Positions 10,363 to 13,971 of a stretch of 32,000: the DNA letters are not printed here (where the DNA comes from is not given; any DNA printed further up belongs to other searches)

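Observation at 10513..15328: Unrecognisable three-gene membrane module: 2-TM hairpin protein, ~1,100-aa 7-TM protein and a divergent helical partner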

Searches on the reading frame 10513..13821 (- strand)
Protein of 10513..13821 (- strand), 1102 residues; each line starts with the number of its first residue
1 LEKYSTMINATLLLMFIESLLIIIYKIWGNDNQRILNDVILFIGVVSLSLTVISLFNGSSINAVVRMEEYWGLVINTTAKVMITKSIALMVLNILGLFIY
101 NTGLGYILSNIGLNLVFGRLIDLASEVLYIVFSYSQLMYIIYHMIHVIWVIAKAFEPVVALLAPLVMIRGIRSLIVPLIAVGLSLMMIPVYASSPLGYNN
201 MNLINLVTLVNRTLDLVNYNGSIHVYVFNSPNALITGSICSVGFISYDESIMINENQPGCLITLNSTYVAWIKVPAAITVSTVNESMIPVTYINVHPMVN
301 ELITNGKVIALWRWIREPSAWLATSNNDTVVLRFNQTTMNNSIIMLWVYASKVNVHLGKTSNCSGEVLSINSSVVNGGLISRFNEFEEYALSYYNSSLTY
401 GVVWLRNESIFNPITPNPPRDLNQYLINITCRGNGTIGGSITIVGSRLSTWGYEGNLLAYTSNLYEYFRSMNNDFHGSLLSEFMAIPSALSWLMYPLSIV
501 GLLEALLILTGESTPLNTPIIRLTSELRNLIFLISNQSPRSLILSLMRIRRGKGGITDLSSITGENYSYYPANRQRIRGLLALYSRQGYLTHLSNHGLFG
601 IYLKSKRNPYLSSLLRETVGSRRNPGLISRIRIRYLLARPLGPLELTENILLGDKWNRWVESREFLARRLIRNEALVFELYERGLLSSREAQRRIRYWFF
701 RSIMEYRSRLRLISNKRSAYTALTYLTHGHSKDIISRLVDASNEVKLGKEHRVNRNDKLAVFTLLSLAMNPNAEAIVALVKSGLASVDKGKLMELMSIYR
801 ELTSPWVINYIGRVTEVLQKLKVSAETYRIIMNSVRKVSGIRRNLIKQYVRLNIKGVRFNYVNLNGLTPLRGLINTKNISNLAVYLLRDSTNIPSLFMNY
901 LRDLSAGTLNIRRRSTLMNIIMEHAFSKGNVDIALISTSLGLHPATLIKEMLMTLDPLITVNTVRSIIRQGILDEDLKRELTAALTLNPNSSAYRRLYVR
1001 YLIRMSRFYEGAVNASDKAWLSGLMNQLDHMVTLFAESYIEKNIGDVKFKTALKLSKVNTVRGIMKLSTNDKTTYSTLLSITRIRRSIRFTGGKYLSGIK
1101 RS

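Call 4: search_protein_families(library=pfam, proteins=[window:10513-13821:-], max_evalue=1)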
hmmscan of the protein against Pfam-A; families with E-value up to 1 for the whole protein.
window:10513-13821:- (1102 aa): 0 families

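Call 5: search_protein_families(library=ncbifam, proteins=[window:10513-13821:-], max_evalue=1)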
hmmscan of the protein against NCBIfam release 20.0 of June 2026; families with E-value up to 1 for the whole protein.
window:10513-13821:- (1102 aa): 0 families

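Call 6: search_protein_families(library=phrogs, proteins=[window:10513-13821:-], max_evalue=1)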
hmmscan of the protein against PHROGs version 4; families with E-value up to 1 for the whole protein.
window:10513-13821:- (1102 aa): 0 families

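Call 7: search_solved_structures(query=window:10513-13821:-, max_evalue=10)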
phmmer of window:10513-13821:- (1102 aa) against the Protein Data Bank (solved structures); distinct sequences matched with E-value up to 10: 1.
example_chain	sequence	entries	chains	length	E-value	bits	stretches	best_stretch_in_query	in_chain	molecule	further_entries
2dvw_A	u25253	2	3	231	2.7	8.8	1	851-892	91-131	26S proteasome non-ATPase regulatory subunit 10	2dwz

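Call 8: find_homologous_proteins(query=window:10513-13821:-, max_evalue=0.001)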
Query window:10513-13821:- (1102 aa): 5 proteins with E <= 0.001 among 8000 candidates.
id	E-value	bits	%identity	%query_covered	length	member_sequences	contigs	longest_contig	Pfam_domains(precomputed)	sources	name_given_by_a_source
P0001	0.0e+0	2295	100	96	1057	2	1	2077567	-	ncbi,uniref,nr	ncbi:hypothetical protein [Caldivirga maquilingensis]|uniref:hypothetical protein n=1 Tax=Caldivirga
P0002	0.0e+0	1840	77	99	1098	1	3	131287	-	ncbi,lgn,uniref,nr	ncbi:hypothetical protein [Caldivirga sp. UBA161]|uniref:hypothetical protein n=1 Tax=Caldivirga sp.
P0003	0.0e+0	1667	70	99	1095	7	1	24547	-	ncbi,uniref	ncbi:MAG: hypothetical protein ACP5L1_07730 [Caldivirga sp.]|uniref:hypothetical protein n=1 Tax=Cal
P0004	0.0e+0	1055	46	99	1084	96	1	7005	-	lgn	-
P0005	0.0e+0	1045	46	99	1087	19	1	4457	-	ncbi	-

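Call 12: find_encoding_contigs(protein=P0004, flank=10000, max_places=4)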
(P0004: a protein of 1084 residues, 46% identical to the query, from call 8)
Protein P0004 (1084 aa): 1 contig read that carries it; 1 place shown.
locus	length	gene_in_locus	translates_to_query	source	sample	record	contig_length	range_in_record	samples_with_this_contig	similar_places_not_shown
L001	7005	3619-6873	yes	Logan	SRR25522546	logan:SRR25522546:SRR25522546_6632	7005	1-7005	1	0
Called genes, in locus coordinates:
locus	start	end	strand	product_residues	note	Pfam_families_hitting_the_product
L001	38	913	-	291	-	PF02655:ATP-grasp_3, PF08443:RimK, PF02955:GSH-S_ATP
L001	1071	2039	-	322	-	PF22451:NirdL-like_HTH, PF17805:AsnC_trans_reg2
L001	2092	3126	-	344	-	-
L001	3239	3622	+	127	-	-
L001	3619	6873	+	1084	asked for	-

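Call 13: find_encoding_contigs(protein=P0002, flank=10000, max_places=3)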
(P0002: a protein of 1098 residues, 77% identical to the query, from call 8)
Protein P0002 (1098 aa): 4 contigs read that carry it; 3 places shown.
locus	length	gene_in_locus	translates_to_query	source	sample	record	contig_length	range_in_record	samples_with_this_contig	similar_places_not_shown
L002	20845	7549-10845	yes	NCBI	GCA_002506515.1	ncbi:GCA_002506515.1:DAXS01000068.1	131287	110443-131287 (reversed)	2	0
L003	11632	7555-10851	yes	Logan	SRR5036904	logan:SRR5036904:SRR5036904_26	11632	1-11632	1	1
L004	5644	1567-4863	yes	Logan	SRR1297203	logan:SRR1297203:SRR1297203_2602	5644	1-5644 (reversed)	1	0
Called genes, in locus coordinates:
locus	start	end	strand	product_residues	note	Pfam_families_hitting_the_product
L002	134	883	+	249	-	-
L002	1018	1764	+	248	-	PF10584:Proteasome_A_N, PF00227:Proteasome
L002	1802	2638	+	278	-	PF00149:Metallophos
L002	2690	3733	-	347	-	PF00490:ALAD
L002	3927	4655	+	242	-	PF03372:Exo_endo_phos, PF14529:Exo_endo_phos_2 (weak)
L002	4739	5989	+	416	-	PF00180:Iso_dh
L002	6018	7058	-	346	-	-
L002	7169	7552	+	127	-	-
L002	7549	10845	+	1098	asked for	-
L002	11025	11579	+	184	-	PF00994:MoCF_biosynth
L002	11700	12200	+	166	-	-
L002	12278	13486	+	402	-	-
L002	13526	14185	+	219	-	PF13241:NAD_binding_7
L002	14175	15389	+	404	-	PF05201:GlutR_N, PF01488:Shikimate_DH, PF02826:2-Hacid_dh_C (weak), PF03435:Sacchrp_dh_NADP (weak), PF03807:F420_oxidored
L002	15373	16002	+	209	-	PF01351:RNase_HII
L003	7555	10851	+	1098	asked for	-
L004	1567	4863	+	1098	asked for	-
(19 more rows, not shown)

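Call 14: find_encoding_contigs(protein=P0003, flank=10000, max_places=3)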
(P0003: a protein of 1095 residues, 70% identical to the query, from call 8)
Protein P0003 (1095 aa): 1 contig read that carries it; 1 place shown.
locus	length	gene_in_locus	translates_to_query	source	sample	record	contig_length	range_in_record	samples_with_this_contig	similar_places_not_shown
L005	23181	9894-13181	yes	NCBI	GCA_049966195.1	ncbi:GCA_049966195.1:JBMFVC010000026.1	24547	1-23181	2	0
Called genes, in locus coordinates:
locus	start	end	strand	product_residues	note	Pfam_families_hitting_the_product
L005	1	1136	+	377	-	PF00884:Sulfatase, PF01663:Phosphodiest (weak), PF16347:SGSH_C (weak)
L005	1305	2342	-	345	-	PF00248:Aldo_ket_red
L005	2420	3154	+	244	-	-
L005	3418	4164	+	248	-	PF10584:Proteasome_A_N, PF00227:Proteasome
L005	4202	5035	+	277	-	PF00149:Metallophos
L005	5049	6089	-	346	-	PF00490:ALAD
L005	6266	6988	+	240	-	PF03372:Exo_endo_phos, PF14529:Exo_endo_phos_2 (weak)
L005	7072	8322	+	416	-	PF00180:Iso_dh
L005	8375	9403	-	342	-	-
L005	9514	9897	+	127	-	-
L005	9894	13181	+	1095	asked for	-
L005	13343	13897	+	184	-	PF00994:MoCF_biosynth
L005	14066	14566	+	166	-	-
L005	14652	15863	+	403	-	-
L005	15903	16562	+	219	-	PF13241:NAD_binding_7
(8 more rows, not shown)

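Call 15: find_encoding_contigs(protein=P0005, flank=10000, max_places=3)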
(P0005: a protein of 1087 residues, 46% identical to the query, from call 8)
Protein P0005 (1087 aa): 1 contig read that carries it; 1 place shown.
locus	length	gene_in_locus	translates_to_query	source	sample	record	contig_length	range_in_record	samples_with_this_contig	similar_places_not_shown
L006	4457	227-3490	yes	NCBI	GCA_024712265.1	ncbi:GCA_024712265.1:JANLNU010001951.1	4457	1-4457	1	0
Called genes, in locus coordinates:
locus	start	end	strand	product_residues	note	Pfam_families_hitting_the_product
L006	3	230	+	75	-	?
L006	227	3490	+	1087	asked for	-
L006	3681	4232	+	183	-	PF00994:MoCF_biosynth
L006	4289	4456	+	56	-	?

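Call 20: search_protein_representatives(alignment_id=A1)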
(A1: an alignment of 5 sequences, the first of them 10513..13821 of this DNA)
Query: 5 sequences, 1096 profile positions. Proteins with E-value up to 0.001 (for the whole library): 5; up to 1e-10: 5; up to 1e-30: 3. The best 5 are listed.
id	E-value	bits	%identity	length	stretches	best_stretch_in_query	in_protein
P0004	0.0e+00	1969.7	-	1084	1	1-1091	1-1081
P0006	7.9e-198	676.4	-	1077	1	33-1091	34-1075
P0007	6.8e-116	405.1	-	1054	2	582-1001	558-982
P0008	4.0e-19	84.6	-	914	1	6-548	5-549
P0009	1.9e-12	62.5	-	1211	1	5-511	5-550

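Call 24: predict_structure(alignment_id=A1)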
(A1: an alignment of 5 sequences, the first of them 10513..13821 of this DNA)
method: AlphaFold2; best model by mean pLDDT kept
length: 1102 residues; sequences in the alignment: 5
mean_pLDDT: 38.5   pTM: 0.29
mean pLDDT of the five models: 38.5, 38.0, 34.3, 30.6, 29.5
residues with pLDDT >= 90: 0; 70-90: 106; 50-70: 114; < 50: 882
segments of 3 or more residues with pLDDT < 50: 1-154, 166-329, 370-422, 445-930, 1057-1072, 1098-1102
pLDDT, mean of each block of 10 residues (from residue 1): 28 32 35 33 33 31 31 34 33 31 29 29 32 35 41 49 47 42 45 34 45 38 29 25 26 25 22 22 20 24 25 35 47 59 53 65 59 32 33 25 21 30 56 65 44 24 28 29 27 28 30 29 31 29 29 28 30 32 30 28 28 27 26 27 32 30 29 32 33 34 29 26 29 32 32 37 35 32 31 32 29 33 35 33 29 22 24 24 27 30 31 34 39 60 78 74 77 71 77 74 70 77 87 85 73 52 31 58 74 60 28
secondary structure, 60 per line:
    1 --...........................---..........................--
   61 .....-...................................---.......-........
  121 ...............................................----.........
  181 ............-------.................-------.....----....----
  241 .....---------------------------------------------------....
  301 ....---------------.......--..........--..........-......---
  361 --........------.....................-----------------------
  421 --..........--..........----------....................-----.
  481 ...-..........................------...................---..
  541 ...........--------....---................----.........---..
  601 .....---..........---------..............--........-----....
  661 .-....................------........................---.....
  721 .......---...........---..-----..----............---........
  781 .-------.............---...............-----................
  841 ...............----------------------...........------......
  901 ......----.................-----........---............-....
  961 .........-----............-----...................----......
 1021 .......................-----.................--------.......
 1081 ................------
elements in order (helices of 4 or more, strands of 3 or more residues): H3-29 H33-58 H61-65 H67-101 H105-111 H113-167 H172-192 H200-216 E224-228 H233-236 E241-245 H297-304 E320-326 E329-338 E341-350 E352-357 E363-370 H377-397 E423-432 E435-444 H455-474 H480-483 H485-510 H517-535 H539-551 H560-563 H567-582 H587-595 H599-605 H609-618 H628-641 H644-651 H657-661 H663-682 H689-712 H716-727 H731-741 H758-769 H773-781 H789-801 H805-819 H825-855 H878-888 H895-906 H911-927 H933-940 H944-955 H957-969 H975-986 H992-1010 H1015-1043 H1049-1065 H1074-1096

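Call 25: find_encoding_contigs(protein=P0007, flank=10000, max_places=3)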
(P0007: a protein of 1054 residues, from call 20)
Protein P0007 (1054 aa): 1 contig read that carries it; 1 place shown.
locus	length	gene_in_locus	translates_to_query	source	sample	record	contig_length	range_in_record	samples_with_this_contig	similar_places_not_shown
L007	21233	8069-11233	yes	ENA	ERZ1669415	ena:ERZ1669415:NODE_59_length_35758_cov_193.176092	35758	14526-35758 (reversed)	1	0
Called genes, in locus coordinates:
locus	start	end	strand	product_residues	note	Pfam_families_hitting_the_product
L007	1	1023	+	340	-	?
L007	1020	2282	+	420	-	PF03215:Rad17, PF05496:RuvB_N, PF05673:DUF815 (weak), PF13401:AAA_22 (faint), PF00004:AAA, PF21960:RCF1-5-like_lid, PF22608:DNAX_ATPase_lid (weak), PF08519:RFC1 (weak)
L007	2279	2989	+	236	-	PF01209:Ubie_methyltran, PF13847:Methyltransf_31, PF08241:Methyltransf_11, PF08242:Methyltransf_12 (weak), PF13649:Methyltransf_25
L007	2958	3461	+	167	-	-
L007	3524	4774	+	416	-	PF13401:AAA_22, PF22703:Cdc6_lid, PF09079:WHD_Cdc6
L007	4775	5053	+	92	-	PF12840:HTH_20, PF25212:HVO_A0114 (weak), PF01022:HTH_5, PF12802:MarR_2, PF13551:HTH_29 (weak)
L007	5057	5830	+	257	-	PF01135:PCMT, PF01596:Methyltransf_3 (weak), PF08704:GCD14, PF01189:Methyltr_RsmB-F (faint), PF13847:Methyltransf_31, PF08241:Methyltransf_11 (weak), PF13649:Methyltransf_25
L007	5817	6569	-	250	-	PF01978:TrmB, PF09339:HTH_IclR (weak)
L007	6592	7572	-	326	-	-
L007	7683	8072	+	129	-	-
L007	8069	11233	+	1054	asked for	-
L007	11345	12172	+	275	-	PF00149:Metallophos (weak), PF12850:Metallophos_2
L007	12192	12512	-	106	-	PF01986:DUF123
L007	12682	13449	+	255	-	PF00590:TP_methylase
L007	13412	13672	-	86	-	PF03819:MazG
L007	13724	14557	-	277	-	PF09754:PAC2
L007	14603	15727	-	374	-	PF02005:TRM, PF02475:TRM5-TYW2_MTfase (faint)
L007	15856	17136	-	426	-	PF00083:Sugar_tr, PF07690:MFS_1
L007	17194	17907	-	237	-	PF01026:TatD_DNase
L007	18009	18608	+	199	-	PF00203:Ribosomal_S19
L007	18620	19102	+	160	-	PF00366:Ribosomal_S17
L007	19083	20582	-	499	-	PF02074:Peptidase_M32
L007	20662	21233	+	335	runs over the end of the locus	PF01435:Peptidase_M48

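Call 26: find_encoding_contigs(protein=P0009, flank=10000, max_places=3)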
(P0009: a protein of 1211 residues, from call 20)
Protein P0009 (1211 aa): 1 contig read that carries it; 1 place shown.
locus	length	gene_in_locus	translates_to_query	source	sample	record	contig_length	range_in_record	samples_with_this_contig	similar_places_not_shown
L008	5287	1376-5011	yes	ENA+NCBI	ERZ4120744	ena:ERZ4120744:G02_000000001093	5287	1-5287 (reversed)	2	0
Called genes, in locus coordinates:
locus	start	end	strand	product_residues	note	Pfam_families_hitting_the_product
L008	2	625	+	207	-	?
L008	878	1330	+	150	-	-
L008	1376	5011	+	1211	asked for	-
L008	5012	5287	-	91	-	?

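Call 27: find_encoding_contigs(protein=P0006, flank=10000, max_places=3)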
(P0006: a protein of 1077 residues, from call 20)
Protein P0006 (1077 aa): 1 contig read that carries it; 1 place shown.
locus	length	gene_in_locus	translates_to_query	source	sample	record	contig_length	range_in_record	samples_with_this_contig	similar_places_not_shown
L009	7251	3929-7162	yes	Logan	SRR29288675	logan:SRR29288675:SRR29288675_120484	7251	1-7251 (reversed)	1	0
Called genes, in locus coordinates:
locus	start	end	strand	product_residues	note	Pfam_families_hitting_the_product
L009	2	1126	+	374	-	?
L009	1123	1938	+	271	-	PF14397:ATPgrasp_ST (faint), PF02655:ATP-grasp_3, PF08443:RimK, PF02955:GSH-S_ATP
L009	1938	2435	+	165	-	PF01986:DUF123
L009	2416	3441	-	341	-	-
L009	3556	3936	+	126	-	-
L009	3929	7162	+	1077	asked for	-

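Call 28: find_encoding_contigs(protein=P0008, flank=10000, max_places=3)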
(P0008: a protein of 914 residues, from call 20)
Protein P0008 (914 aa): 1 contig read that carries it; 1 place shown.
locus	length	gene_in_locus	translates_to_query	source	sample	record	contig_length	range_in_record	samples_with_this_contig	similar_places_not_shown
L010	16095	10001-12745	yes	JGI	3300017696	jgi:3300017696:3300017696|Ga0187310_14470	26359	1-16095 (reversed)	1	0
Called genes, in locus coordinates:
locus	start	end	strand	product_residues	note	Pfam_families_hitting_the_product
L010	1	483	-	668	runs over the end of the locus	PF16177:ACAS_N, PF00501:AMP-binding, PF13193:AMP-binding_C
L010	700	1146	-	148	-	-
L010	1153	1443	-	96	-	PF09138:Urm1, PF02597:ThiS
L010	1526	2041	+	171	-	PF01035:DNA_binding_1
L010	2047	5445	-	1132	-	PF04563:RNA_pol_Rpb2_1, PF04561:RNA_pol_Rpb2_2, PF04565:RNA_pol_Rpb2_3, PF04566:RNA_pol_Rpb2_4, PF04567:RNA_pol_Rpb2_5 (weak), PF00562:RNA_pol_Rpb2_6, PF04560:RNA_pol_Rpb2_7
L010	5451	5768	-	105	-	PF01191:RNA_pol_Rpb5_C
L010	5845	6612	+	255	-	PF02374:ArsA_ATPase (faint), PF13614:AAA_31, PF01656:CbiA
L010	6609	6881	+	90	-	-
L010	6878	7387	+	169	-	-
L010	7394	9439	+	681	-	PF05872:HerA_C (faint), PF01935:DUF87, PF12846:AAA_10 (faint), PF13401:AAA_22 (faint), PF19044:P-loop_TraG (faint)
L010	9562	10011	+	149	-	-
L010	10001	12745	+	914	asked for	-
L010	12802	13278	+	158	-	PF00578:AhpC-TSA, PF08534:Redoxin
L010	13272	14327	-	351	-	PF18073:Zn_ribbon_LapB (weak), PF00291:PALP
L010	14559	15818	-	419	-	PF01385:OrfB_IS605, PF07282:Cas12f1-like_TNB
